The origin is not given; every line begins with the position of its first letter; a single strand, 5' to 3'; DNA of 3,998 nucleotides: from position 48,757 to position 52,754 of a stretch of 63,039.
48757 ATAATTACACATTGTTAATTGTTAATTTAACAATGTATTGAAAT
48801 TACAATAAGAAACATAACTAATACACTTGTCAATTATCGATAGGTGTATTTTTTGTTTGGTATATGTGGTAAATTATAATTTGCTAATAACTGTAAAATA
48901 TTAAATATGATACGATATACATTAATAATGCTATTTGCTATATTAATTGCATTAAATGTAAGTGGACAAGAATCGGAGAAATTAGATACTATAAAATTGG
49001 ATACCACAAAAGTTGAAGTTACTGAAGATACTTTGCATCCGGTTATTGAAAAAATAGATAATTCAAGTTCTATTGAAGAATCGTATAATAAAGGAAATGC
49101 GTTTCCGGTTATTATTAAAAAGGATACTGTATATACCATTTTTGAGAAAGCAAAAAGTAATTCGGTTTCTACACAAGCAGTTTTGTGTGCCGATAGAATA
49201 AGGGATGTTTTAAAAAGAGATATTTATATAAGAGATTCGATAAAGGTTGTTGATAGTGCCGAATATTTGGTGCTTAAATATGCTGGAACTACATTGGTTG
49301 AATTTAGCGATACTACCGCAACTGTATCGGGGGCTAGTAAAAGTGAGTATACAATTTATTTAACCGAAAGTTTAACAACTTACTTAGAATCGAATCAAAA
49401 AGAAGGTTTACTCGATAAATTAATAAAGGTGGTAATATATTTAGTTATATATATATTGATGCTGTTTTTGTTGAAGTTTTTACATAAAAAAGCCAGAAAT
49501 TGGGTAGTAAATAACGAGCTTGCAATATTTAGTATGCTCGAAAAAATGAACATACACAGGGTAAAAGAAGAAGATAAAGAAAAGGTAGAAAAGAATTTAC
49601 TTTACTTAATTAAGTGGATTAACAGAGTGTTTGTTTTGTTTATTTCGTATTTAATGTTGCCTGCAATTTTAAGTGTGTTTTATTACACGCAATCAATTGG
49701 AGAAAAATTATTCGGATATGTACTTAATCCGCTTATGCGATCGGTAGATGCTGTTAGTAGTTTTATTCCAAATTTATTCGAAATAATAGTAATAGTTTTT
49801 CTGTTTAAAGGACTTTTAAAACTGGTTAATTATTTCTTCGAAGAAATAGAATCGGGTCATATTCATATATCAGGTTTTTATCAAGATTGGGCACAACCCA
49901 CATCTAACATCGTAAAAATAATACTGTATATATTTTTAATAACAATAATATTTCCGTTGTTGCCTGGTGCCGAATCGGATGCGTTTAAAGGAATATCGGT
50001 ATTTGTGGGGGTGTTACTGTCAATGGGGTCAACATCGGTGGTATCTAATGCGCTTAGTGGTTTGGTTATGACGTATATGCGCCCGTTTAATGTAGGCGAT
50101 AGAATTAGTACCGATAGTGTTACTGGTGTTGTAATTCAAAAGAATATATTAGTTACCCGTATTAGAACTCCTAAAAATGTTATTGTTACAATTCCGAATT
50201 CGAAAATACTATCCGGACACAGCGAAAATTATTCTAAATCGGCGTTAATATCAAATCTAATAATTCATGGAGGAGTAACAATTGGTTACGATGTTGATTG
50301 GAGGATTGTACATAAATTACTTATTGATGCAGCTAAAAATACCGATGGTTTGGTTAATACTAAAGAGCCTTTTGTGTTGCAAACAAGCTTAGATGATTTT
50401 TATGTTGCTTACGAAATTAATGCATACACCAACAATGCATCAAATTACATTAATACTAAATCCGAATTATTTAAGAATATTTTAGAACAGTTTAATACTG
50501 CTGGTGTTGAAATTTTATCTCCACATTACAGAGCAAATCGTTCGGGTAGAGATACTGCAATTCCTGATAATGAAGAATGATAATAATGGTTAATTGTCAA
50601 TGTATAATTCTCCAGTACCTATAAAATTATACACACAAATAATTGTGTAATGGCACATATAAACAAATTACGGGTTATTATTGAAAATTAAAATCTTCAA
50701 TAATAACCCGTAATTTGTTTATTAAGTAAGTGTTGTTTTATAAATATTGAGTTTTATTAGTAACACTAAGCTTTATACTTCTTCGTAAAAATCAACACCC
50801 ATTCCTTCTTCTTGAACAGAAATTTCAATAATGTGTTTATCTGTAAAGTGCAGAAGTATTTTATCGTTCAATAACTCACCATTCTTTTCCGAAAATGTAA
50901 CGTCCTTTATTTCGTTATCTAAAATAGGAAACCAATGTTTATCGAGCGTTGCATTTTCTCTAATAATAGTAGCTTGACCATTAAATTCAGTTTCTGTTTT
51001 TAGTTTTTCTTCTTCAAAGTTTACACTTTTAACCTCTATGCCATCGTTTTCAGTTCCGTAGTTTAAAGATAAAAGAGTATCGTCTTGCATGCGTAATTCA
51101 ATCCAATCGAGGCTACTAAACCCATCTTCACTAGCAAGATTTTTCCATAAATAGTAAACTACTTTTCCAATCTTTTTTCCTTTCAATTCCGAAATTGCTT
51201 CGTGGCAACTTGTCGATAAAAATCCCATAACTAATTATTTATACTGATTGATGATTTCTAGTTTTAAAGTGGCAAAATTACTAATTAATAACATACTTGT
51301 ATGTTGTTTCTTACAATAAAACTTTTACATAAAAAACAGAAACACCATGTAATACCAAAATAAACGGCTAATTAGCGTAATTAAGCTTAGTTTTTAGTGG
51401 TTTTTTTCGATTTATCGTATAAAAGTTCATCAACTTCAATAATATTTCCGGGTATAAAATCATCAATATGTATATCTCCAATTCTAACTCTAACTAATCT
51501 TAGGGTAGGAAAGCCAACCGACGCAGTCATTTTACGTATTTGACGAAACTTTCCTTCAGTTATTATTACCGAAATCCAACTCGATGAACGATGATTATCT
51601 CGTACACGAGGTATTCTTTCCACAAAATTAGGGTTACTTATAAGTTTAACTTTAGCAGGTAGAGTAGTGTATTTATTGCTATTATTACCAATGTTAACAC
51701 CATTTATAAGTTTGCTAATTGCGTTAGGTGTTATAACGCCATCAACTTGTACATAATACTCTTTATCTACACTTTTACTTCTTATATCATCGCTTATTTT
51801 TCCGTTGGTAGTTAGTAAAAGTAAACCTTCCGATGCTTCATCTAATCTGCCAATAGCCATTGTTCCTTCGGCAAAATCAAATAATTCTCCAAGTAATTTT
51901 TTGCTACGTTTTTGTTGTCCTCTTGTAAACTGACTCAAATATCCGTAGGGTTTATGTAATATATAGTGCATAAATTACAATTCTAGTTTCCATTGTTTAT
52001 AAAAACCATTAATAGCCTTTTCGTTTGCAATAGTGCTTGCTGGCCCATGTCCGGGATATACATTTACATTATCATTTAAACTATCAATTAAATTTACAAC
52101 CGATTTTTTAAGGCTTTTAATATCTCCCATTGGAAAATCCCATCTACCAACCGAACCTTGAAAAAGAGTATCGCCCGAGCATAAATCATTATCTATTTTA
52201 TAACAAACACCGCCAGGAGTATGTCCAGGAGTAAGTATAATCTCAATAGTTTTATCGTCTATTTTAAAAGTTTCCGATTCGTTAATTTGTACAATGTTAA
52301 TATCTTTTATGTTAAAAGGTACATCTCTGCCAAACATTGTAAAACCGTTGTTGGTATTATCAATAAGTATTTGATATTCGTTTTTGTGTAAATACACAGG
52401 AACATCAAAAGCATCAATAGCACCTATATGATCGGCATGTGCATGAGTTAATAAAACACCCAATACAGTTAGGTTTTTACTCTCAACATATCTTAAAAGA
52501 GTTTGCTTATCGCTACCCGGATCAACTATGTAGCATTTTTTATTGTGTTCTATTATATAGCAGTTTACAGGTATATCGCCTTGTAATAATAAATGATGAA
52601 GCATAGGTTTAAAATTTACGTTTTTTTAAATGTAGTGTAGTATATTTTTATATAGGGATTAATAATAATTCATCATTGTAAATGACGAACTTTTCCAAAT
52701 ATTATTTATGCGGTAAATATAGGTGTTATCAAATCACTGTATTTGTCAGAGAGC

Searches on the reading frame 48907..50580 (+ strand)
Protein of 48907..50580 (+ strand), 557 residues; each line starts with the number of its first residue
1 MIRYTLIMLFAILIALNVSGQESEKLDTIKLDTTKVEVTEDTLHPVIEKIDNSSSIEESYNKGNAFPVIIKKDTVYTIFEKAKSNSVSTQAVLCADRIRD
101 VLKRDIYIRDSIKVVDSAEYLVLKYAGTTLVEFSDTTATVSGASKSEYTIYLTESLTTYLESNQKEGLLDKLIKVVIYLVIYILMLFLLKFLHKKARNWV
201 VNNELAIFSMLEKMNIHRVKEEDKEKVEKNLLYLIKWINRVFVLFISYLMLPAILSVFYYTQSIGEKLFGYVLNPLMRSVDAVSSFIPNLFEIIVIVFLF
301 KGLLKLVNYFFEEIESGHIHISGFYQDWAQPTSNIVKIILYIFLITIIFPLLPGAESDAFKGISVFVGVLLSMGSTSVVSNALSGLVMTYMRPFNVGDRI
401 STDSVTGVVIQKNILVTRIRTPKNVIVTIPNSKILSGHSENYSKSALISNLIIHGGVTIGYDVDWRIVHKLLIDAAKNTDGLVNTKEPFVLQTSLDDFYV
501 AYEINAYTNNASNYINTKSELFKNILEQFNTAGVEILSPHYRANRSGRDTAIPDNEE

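Call 52: search_protein_families(library=pfam, proteins=[window:48907-50580:+], max_evalue=0.00001)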
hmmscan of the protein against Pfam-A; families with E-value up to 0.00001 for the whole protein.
window:48907-50580:+ (557 aa): 2 families
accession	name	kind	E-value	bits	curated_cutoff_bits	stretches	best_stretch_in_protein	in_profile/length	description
PF00924.24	MS_channel_2nd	-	1.7e-19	70.1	20.2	1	378-444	2-68/68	Mechanosensitive ion channel, beta-domain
PF21082.3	MS_channel_3rd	-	3.7e-11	43.7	21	1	457-536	5-88/88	Mechanosensitive ion channel MscS, C-terminal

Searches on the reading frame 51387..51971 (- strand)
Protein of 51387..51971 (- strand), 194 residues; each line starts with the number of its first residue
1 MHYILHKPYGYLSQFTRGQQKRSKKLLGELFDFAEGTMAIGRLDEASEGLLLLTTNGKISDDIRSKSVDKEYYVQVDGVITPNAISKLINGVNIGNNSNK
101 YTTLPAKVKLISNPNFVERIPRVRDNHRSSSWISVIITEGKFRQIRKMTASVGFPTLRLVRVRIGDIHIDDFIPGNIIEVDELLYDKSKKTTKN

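Call 52: search_protein_families(library=pfam, proteins=[window:51387-51971:-], max_evalue=0.00001)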
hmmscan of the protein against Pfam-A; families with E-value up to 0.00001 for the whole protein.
window:51387-51971:- (194 aa): 1 family
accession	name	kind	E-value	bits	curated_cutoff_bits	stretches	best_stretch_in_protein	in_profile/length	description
PF00849.27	PseudoU_synth_2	-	2.2e-17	64.1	26.8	1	3-150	3-151/152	RNA pseudouridylate synthase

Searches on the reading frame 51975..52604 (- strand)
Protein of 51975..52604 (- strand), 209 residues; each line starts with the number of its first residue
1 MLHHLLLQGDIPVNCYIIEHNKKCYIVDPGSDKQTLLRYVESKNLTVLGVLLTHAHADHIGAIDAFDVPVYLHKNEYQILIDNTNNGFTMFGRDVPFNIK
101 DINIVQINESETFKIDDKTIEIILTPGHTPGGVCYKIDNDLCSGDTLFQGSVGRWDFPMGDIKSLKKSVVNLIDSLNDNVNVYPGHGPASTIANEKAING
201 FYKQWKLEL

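Call 52: search_protein_families(library=pfam, proteins=[window:51975-52604:-], max_evalue=0.00001)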
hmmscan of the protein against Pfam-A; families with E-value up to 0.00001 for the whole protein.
window:51975-52604:- (209 aa): 2 families
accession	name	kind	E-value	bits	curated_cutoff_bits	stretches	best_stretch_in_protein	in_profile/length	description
PF00753.33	Lactamase_B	-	5.9e-28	98.6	22.7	1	10-175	3-187/196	Metallo-beta-lactamase superfamily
PF12706.13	Lactamase_B_2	-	1.1e-06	28.8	27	1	26-128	4-111/200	Beta-lactamase superfamily domain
